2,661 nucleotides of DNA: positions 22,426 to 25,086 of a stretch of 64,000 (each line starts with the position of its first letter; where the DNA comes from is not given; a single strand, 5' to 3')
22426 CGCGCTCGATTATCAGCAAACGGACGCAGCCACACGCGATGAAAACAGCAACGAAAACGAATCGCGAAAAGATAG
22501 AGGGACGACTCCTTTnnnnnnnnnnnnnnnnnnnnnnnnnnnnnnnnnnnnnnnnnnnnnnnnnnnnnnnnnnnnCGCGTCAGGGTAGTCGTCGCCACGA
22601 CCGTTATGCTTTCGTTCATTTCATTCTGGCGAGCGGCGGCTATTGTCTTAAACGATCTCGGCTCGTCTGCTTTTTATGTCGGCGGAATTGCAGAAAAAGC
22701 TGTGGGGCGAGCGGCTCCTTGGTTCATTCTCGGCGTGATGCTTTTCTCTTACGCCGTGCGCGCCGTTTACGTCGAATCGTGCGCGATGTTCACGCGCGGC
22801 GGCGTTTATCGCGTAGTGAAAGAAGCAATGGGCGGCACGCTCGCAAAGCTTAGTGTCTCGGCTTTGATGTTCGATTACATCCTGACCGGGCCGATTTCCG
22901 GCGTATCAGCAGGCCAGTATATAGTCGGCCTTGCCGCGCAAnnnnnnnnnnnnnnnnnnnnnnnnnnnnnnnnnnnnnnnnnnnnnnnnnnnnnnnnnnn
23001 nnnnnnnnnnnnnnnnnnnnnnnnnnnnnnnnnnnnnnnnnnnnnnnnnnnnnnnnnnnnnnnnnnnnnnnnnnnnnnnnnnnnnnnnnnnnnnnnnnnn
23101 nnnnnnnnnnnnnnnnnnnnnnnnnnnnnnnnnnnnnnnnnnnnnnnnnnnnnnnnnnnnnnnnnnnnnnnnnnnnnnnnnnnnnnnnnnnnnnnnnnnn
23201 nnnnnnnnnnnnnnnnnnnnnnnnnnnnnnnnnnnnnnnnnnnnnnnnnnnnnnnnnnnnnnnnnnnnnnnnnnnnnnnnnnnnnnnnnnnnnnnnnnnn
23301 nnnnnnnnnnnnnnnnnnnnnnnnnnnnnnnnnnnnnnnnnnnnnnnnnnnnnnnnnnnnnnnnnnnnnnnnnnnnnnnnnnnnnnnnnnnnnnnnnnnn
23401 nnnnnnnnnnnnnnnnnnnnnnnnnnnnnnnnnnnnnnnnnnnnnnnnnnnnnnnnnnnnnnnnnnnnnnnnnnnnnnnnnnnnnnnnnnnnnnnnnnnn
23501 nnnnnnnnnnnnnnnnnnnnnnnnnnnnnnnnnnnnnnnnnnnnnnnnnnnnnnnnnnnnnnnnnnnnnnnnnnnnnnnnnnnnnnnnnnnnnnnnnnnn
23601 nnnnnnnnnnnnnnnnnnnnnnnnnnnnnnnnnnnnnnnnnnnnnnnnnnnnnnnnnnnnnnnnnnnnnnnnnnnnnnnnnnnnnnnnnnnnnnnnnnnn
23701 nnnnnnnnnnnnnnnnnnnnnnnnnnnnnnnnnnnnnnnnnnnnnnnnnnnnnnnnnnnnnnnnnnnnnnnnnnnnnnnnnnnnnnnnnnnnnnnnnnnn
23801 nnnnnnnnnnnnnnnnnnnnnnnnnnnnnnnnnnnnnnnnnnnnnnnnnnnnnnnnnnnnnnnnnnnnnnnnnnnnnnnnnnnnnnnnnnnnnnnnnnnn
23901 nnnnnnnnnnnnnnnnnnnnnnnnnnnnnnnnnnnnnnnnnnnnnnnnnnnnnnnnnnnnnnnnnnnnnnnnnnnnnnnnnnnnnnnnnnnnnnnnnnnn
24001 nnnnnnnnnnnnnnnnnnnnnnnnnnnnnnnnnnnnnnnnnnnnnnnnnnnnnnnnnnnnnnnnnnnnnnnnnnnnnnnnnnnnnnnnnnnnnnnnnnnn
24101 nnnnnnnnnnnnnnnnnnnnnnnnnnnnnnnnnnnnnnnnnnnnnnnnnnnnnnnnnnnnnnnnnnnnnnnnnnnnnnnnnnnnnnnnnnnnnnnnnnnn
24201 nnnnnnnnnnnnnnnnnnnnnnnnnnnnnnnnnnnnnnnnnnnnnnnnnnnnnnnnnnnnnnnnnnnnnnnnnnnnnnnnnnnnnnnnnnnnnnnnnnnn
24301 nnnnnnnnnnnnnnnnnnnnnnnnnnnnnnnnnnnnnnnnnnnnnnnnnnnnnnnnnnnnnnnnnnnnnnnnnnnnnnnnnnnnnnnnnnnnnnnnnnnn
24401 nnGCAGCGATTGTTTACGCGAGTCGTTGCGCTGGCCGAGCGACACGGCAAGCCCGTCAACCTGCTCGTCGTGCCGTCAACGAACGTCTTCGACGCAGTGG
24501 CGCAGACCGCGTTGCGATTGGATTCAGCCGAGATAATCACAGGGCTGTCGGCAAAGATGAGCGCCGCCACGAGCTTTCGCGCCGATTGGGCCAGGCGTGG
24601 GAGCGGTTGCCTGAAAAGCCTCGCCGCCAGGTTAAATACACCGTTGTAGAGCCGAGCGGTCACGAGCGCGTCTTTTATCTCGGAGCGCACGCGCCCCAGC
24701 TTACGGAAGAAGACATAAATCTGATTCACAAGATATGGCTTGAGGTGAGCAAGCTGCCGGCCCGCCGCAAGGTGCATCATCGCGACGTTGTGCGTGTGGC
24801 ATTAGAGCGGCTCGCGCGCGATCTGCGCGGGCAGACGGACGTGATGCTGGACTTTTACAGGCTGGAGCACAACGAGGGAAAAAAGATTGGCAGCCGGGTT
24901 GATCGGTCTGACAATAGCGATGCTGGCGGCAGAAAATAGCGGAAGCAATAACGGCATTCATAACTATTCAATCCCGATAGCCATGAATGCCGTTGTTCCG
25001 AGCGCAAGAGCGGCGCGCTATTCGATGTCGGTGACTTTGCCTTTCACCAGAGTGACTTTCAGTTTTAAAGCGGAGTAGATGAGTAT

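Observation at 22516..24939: KimA-like APC K+ transporter homolog interrupted by two frameshifts within 250 bp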

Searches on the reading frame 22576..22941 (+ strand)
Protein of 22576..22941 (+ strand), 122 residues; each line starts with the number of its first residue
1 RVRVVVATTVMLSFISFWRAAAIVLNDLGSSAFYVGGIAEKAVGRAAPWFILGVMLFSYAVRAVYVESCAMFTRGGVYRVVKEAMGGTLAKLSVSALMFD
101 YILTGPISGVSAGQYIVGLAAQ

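Call 28: search_solved_structures(query=window:22576-22941:+, max_evalue=10, show_alignments=2)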
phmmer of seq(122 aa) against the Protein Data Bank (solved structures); distinct sequences matched with E-value up to 10: 0.

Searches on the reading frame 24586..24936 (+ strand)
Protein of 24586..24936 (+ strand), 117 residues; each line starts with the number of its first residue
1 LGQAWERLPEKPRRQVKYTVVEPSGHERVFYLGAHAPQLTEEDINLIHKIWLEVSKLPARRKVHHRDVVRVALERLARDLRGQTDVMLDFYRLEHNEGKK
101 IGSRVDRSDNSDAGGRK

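Call 4: search_protein_families(library=pfam, proteins=[window:24586-24936:+], max_evalue=0.01)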
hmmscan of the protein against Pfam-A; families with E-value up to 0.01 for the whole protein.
window:24586-24936:+ (117 aa): 0 families

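Call 47: find_encoding_contigs(protein=window:24586-24936:+, flank=3000, max_places=10)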
Protein seq(117 aa) (117 aa): 6 contigs read that carry it; 4 places shown.
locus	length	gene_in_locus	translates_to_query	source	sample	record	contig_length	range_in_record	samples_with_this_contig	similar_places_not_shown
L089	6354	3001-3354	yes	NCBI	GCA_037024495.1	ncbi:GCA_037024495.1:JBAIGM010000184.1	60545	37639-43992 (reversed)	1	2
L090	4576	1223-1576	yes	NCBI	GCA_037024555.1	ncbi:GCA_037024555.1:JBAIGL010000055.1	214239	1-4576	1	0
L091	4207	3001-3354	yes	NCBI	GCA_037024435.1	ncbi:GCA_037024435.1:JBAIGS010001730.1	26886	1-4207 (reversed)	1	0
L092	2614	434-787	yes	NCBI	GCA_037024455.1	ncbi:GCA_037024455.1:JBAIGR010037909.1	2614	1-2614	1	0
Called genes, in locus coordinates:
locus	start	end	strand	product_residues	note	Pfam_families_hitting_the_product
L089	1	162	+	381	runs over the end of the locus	PF02702:KdpD, PF00582:Usp (weak)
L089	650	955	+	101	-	-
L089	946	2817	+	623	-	PF13520:AA_permease_2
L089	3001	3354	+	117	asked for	-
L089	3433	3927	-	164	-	-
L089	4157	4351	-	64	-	-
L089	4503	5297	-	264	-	PF00106:adh_short, PF08659:KR, PF13561:adh_short_C2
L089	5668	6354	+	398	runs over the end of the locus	PF20208:ARPP-1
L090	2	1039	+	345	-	?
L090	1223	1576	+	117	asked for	-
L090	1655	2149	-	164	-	-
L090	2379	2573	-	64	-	-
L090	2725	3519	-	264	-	PF00106:adh_short, PF08659:KR, PF13561:adh_short_C2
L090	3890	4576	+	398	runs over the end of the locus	PF20208:ARPP-1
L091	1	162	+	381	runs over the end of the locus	PF02702:KdpD, PF00582:Usp (weak)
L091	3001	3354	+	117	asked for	-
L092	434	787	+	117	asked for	-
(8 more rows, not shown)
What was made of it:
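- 24568..24939 (+): Last segment of the ancestral gene, in the original frame, running to the ancestral stop (TAG 24937-24939). It holds the end of the Usp-like domain and the helical tail. Gene callers report part of it as a separate 117-aa ORF (24586-24939, TTG start). The 117-aa product is called on 6 contigs (call 47).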
